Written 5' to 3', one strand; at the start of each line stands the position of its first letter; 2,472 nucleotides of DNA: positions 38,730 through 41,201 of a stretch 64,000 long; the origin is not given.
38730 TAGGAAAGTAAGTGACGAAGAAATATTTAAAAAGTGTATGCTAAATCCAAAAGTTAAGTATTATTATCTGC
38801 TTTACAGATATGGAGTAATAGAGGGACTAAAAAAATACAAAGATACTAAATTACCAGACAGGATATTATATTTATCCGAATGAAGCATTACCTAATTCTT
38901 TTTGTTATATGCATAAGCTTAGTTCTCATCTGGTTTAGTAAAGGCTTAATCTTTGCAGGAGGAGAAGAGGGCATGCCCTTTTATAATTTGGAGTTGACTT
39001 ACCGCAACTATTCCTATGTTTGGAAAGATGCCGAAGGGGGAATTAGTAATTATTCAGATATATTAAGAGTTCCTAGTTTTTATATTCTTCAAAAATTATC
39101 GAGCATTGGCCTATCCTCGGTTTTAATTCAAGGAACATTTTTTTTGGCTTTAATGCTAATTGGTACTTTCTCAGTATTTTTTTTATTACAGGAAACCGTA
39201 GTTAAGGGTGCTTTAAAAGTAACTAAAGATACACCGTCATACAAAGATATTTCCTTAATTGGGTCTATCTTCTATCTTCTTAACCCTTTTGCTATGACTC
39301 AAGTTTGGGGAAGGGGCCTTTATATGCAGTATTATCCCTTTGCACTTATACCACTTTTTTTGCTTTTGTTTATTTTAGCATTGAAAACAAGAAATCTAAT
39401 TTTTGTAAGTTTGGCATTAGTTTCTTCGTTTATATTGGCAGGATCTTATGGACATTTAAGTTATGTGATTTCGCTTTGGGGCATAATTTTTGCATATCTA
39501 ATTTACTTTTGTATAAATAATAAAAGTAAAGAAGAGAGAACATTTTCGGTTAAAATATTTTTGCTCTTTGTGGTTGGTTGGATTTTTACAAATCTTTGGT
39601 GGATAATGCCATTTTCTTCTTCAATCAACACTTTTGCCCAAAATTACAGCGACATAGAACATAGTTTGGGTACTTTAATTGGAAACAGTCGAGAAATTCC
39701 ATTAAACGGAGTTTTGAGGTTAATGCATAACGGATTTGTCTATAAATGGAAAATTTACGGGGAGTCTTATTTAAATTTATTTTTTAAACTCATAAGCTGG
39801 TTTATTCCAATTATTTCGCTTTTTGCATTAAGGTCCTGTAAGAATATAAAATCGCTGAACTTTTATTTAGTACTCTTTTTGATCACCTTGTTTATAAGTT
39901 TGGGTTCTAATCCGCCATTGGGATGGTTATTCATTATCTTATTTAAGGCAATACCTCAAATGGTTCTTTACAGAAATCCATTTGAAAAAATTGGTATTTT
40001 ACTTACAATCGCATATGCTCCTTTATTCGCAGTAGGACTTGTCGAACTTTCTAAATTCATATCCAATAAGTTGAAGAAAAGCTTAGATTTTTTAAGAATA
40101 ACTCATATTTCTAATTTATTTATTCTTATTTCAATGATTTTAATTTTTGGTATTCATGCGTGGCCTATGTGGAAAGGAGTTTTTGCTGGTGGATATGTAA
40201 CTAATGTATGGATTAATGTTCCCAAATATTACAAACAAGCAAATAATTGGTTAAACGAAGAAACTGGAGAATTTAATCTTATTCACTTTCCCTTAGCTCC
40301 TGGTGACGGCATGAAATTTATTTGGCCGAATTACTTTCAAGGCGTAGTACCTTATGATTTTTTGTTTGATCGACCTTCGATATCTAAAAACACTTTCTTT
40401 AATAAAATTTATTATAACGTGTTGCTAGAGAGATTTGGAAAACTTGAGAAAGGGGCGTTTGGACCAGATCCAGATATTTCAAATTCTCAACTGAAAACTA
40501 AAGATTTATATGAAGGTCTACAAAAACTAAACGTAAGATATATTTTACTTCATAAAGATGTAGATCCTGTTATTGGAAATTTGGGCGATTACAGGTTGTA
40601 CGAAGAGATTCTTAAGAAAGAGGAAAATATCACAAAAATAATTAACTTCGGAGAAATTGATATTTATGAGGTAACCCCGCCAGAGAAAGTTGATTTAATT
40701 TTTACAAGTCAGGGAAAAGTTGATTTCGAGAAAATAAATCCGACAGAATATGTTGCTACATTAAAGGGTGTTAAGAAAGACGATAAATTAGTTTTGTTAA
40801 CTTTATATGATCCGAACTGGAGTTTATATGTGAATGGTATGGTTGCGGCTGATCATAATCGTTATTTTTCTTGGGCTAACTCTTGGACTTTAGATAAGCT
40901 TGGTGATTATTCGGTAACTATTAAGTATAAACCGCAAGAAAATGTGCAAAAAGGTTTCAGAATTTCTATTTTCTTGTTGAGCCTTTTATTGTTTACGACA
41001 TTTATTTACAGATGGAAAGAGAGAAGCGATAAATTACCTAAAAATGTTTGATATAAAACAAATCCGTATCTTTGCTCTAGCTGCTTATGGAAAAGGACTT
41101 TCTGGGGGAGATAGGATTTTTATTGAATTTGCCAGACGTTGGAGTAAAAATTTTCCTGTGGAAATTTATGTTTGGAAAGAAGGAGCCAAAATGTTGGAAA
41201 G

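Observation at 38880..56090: Three giant paralogous polytopic membrane proteins (723, ~1180, 934 aa) sharing short signature motifs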

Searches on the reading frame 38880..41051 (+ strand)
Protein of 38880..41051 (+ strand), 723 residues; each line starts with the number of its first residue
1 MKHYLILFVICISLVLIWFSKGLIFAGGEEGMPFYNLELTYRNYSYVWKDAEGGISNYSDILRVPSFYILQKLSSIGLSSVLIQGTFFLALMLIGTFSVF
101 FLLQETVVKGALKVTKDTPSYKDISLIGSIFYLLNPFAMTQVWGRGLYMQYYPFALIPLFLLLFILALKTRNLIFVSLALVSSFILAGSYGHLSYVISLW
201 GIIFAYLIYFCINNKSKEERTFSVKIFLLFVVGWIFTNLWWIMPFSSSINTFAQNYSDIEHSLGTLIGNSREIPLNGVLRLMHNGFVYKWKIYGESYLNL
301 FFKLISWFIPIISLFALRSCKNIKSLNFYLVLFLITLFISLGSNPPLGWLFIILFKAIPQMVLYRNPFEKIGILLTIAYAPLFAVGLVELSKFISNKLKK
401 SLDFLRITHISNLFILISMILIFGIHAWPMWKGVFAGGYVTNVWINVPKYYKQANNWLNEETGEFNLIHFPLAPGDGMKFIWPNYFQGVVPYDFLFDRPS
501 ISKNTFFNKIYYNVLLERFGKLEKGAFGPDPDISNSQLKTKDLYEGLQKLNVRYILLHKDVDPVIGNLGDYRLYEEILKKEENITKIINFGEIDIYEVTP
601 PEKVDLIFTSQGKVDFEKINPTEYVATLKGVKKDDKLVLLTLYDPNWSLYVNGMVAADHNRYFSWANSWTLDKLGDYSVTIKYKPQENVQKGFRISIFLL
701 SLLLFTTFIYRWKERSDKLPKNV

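Call 4: search_protein_families(library=pfam, proteins=[window:38880-41051:+], max_evalue=1)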
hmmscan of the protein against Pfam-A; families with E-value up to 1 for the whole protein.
window:38880-41051:+ (723 aa): 2 families
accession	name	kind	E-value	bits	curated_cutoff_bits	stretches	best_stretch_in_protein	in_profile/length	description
PF11847.13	GT-C_AftD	-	4.9e-09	35.1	26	1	122-472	102-435/661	Alpha-(1->3)-arabinofuranosyltransferase, N-terminal GT-C domain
PF20176.3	DUF6541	-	0.014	14.1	29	1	142-272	231-369/646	Family of unknown function (DUF6541)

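Call 5: search_protein_families(library=ncbifam, proteins=[window:38880-41051:+], max_evalue=1)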
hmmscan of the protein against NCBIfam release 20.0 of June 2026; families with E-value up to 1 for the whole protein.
window:38880-41051:+ (723 aa): 0 families

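Call 13: search_solved_structures(query=window:38880-41051:+, max_evalue=10, show_alignments=2)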
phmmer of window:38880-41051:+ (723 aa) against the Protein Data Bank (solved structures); distinct sequences matched with E-value up to 10: 0.

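Call 16: find_homologous_proteins(query=window:38880-41051:+, max_evalue=0.00001)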
Query window:38880-41051:+ (723 aa): 102 proteins with E <= 0.00001 among 8000 candidates.
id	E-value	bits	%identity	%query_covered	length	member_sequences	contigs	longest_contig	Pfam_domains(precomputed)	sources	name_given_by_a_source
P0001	0.0e+0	1629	100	100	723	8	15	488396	PF11847.14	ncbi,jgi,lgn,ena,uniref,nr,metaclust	ncbi:hypothetical protein A2715_04995 [Candidatus Woesebacteria bacterium RIFCSPHIGHO2_01_FULL_39_32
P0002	7.2e-203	694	47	95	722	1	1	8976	PF11847.14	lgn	-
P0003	1.0e-202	694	45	98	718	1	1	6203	PF11847.14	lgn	-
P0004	2.9e-201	689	46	97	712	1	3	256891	PF11847.14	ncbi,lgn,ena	ncbi:MAG: alpha-(1-_3)-arabinofuranosyltransferase family protein [Patescibacteria group bacterium]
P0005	9.4e-198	677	45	98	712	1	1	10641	PF11847.14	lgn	-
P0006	2.7e-197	676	44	98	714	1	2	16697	PF11847.14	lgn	-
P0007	6.1e-195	668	46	96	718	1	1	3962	PF11847.14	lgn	-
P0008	2.0e-194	666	46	95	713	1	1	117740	PF11847.14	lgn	-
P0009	1.2e-193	664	45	96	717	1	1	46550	PF11847.14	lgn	-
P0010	2.5e-193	663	45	96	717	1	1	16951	PF11847.14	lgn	-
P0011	5.0e-192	658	46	96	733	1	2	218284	PF11847.14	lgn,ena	-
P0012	6.4e-192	658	44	99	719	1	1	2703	PF11847.14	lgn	-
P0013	4.6e-191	655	42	98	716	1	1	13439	PF11847.14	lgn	-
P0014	8.2e-191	654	43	99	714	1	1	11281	PF11847.14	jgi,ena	-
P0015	2.6e-190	653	44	96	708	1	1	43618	PF11847.14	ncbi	-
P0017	4.2e-190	652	44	98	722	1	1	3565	PF11847.14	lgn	-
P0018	6.7e-190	651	44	97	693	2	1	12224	PF11847.14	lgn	-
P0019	6.1e-188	645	45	94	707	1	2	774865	PF11847.14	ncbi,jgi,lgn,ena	-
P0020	4.8e-187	642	44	96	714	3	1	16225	PF11847.14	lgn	-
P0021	7.4e-187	641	43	98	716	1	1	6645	PF11847.14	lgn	-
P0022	1.6e-186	640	43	99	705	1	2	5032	PF11847.14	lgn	-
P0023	2.9e-186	639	42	97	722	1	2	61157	PF11847.14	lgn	-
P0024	4.8e-186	639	43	96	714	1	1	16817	PF11847.14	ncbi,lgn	ncbi:MAG TPA: hypothetical protein VF189_02345 [Patescibacteria group bacterium]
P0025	5.3e-186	638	45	97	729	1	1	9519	PF11847.14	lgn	-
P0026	1.4e-185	637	42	99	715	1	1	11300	PF11847.14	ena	-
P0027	1.9e-185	637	43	96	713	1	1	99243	PF11847.14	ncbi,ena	-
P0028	1.3e-184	634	42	99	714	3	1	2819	PF11847.14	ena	-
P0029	1.1e-181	624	43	99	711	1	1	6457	PF11847.14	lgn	-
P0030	1.5e-179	617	42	98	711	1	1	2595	PF11847.14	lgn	-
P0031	7.2e-178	612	43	96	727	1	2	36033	PF11847.14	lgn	-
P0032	2.1e-177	610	43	98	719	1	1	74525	PF11847.14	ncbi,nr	ncbi:MAG TPA: hypothetical protein VFI61_01465 [Patescibacteria group bacterium]|nr:hypothetical pro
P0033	1.1e-176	608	43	95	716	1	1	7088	PF11847.14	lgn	-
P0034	4.2e-175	602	42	98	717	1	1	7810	PF11847.14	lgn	-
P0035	1.7e-173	597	42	97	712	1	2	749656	PF11847.14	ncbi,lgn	-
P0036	6.3e-172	592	42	96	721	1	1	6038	PF11847.14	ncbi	-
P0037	9.6e-172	591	43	97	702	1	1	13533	PF11847.14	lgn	-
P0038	7.9e-169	582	40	97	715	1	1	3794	PF11847.14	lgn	-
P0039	6.0e-168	579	40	97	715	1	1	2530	PF11847.14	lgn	-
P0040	2.5e-167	577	41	98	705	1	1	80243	PF11847.14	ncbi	-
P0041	2.0e-165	570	41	95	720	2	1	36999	PF11847.14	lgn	-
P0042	1.7e-157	544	40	94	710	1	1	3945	PF20176.4,PF11847.14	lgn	-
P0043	2.6e-157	544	39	98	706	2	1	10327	PF11847.14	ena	-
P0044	1.6e-156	541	39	98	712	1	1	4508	PF11847.14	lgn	-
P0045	1.0e-155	538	38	98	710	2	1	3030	PF11847.14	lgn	-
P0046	9.5e-153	528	38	98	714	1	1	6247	PF11847.14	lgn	-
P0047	1.0e-149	518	40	98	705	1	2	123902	PF11847.14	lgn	-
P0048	4.6e-147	510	38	98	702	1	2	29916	PF11847.14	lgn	-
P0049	6.8e-147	509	39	95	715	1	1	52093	PF11847.14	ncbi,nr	ncbi:MAG: alpha-(1-_3)-arabinofuranosyltransferase family protein [Candidatus Daviesbacteria bacteri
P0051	2.5e-143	497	37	96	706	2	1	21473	PF11847.14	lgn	-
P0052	7.6e-127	443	45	70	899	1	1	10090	PF11847.14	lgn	-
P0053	6.7e-119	417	43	69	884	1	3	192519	PF11847.14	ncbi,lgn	-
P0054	1.5e-116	409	43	63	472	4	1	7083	PF11847.14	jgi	-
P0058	7.4e-91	324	39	67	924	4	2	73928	PF11847.14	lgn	-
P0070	2.5e-73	266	30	93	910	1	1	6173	PF11847.14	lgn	-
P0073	3.7e-69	252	31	94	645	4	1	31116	PF11847.14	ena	-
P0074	7.8e-67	244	30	92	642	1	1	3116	PF11847.14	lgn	-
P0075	2.3e-63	233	27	94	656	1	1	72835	PF11847.14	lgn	-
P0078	2.9e-62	229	26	96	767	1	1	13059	PF11847.14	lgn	-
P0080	1.1e-57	214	28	82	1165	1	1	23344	PF11847.14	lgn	-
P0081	1.6e-57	214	29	81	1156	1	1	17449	PF11847.14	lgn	-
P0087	5.6e-51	192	27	84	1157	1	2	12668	PF11847.14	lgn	-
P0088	9.9e-50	188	28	82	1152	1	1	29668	PF11847.14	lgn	-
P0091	1.7e-45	174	25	83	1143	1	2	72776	PF11847.14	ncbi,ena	-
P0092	2.2e-45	174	27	94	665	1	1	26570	PF11847.14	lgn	-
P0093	1.1e-43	168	26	82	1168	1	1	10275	PF11847.14,PF18915.6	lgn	-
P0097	3.5e-38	150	25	83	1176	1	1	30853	PF11847.14,PF18915.6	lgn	-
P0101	6.7e-33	132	28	69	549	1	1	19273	PF11847.14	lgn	-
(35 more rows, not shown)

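Call 22: search_solved_structures(query=A1, max_evalue=1, show_alignments=2)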
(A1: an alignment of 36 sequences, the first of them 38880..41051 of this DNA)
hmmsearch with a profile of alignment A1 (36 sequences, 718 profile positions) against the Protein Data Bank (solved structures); distinct sequences matched with E-value up to 1: 4.
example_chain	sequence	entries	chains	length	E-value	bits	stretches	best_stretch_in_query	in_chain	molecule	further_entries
6w98_A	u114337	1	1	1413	0.028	15.8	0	533-584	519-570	F5/8 type C domain-containing protein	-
6wbx_A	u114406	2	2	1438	0.029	15.8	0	533-584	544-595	DUF3367 domain-containing protein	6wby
5ler_1A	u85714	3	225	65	0.1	14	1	305-344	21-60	Pilin | Type IV conjugative transfer system pilin TraA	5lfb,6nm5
9moq_A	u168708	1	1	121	0.42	11.9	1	305-344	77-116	Pilin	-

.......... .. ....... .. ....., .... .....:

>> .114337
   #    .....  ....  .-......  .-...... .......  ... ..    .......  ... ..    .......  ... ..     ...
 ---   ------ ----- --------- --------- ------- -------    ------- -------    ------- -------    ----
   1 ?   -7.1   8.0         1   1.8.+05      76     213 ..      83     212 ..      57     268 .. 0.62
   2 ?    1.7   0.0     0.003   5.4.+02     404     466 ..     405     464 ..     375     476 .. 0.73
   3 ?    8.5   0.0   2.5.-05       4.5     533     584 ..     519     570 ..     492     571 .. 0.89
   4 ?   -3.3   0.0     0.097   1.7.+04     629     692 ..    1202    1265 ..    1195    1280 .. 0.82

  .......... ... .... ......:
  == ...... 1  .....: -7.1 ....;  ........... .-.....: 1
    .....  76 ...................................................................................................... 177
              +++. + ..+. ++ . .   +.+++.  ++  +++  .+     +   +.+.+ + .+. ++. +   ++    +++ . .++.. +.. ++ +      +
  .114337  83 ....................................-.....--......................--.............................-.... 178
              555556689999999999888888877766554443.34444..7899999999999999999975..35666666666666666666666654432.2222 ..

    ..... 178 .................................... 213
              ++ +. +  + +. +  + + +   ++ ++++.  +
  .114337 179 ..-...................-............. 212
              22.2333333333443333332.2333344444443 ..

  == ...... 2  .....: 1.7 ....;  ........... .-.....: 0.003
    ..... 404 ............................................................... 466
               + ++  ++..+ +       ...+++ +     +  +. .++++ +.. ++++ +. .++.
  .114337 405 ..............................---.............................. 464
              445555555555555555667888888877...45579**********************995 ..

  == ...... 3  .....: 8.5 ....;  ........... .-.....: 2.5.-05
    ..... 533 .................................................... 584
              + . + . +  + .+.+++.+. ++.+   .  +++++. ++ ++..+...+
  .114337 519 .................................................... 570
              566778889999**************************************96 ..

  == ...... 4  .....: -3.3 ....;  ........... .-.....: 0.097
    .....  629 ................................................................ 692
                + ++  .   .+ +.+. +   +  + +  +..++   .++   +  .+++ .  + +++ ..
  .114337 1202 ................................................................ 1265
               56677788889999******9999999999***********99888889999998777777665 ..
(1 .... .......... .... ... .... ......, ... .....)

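Call 31: predict_structure(alignment_id=A1)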
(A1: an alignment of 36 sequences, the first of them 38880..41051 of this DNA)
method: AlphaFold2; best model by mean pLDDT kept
length: 723 residues; sequences in the alignment: 36
mean_pLDDT: 92.3   pTM: 0.92
mean pLDDT of the five models: 92.3, 91.2, 90.4, 90.1, 89.7
residues with pLDDT >= 90: 549; 70-90: 164; 50-70: 7; < 50: 3
segments of 3 or more residues with pLDDT < 50: 721-723
pLDDT, mean of each block of 10 residues (from residue 1): 97 97 87 94 93 90 96 97 97 98 96 82 96 96 85 97 97 95 96 94 97 95 97 97 87 75 93 95 91 91 96 95 94 97 96 93 92 97 97 89 80 95 95 85 91 97 94 89 91 94 88 91 81 88 92 96 87 95 96 94 84 92 95 92 95 89 94 92 96 96 91 79 43
secondary structure, 60 per line:
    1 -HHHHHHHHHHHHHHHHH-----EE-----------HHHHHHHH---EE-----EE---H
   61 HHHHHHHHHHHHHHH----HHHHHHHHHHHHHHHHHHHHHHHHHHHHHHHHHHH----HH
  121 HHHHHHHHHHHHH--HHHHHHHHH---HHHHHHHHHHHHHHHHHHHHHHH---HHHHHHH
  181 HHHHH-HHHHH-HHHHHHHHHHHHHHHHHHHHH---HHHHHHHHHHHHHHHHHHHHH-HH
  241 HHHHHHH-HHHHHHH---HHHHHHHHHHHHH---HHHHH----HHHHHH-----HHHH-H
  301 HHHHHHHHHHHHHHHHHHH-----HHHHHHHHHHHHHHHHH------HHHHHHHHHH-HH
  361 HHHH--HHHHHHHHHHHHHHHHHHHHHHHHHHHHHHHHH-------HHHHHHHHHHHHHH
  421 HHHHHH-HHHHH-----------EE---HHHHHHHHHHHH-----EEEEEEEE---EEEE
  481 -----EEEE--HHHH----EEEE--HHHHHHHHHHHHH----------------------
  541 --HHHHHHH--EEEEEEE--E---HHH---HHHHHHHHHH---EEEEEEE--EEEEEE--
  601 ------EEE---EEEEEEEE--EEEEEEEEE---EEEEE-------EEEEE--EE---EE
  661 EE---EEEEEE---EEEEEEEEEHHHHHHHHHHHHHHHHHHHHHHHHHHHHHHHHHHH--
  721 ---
elements in order (helices of 4 or more, strands of 3 or more residues): H2-18 H37-44 H60-75 H80-114 H119-133 H136-144 H148-170 H174-185 H187-191 H193-213 H217-237 H239-247 H249-255 H259-271 H275-279 H284-289 H295-298 H300-319 H325-341 H348-357 H359-364 H367-399 H407-426 H428-432 H449-460 E466-473 E477-480 E486-489 H492-495 E500-503 H506-518 H543-549 E552-558 H571-580 E584-590 E593-598 E607-609 E613-620 E623-631 E635-639 E647-651 E659-662 E666-671 E675-683 H684-718

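Call 35: fold_search(model_id=the predicted structure, library=pdb)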
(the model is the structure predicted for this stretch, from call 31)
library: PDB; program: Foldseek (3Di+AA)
matches with E <= 10: 352; with E <= 0.001: 16
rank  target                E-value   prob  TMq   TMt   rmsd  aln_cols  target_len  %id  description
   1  6w98_A                5.6e-11  1.00  0.56  0.32  17.9       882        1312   11  Single-Particle Cryo-EM Structure of Arabinofuranosyltransferase AftD from Mycobacteria (released 2020-05-13)
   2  6wby                  5.6e-10  1.00  0.52  0.31  18.5       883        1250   10  Single-Particle Cryo-EM Structure of Arabinofuranosyltransferase AftD from Mycobacteria, Mutant R1389S Class 2 (released 2020-05-13)
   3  6wbx                  5.3e-08  1.00  0.50  0.30  19.0       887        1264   10  Single-Particle Cryo-EM Structure of Arabinofuranosyltransferase AftD from Mycobacteria, Mutant R1389S Class 1 (released 2020-05-13)
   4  9n9j_I                7.0e-07  1.00  0.39  0.40  15.5       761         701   12  Structure of a GRP94 folding intermediate engaged with a CCDC134- and FKBP11-bound secretory translocon (released 2025-11-19)
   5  8b6l_I                9.1e-07  1.00  0.42  0.44  15.2       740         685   12  Subtomogram average of the human Sec61-TRAP-OSTA-translocon (released 2022-12-07)
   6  6ezn_F                2.1e-06  1.00  0.44  0.48  13.2       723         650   12  Cryo-EM structure of the yeast oligosaccharyltransferase (OST) complex (released 2018-01-17)
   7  6s7o_A                2.1e-06  1.00  0.43  0.46  13.9       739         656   12  Cryo-EM structure of human oligosaccharyltransferase complex OST-A (released 2019-12-18)
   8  6gxc_A                6.7e-06  1.00  0.41  0.42  22.6       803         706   13  Bacterial oligosaccharyltransferase PglB in complex with an inhibitory peptide and a reactive lipid-linked oligosaccha (released 2018-11-14)
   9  8age_A                1.2e-05  1.00  0.44  0.48  11.1       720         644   11  Structure of yeast oligosaccharylransferase complex with acceptor peptide bound (released 2022-12-07)
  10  5ogl_A                1.7e-05  1.00  0.40  0.40  22.5       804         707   14  Structure of bacterial oligosaccharyltransferase PglB in complex with an acceptor peptide and an lipid-linked oligosac (released 2017-10-25)
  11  8pn9_A                2.1e-05  1.00  0.39  0.42  16.3       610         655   13  Structure of human oligosaccharyltransferase OST-A complex bound to NGI-1 (released 2024-05-08)
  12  6s7t_A                2.2e-05  1.00  0.45  0.45  14.8       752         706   11  Cryo-EM structure of human oligosaccharyltransferase complex OST-B (released 2019-12-18)
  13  6c26_A                3.0e-05  1.00  0.44  0.48  12.7       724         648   12  The Cryo-EM structure of a eukaryotic oligosaccharyl transferase complex (released 2018-01-31)
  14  6ftg_5                3.8e-05  1.00  0.43  0.48  14.3       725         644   12  Subtomogram average of OST-containing ribosome-translocon complexes from canine rough microsomal membranes (released 2018-03-21)
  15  8agb_A                4.0e-05  1.00  0.45  0.49  13.3       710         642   12  Structure of yeast oligosaccharylransferase complex with lipid-linked oligosaccharide bound (released 2022-12-07)
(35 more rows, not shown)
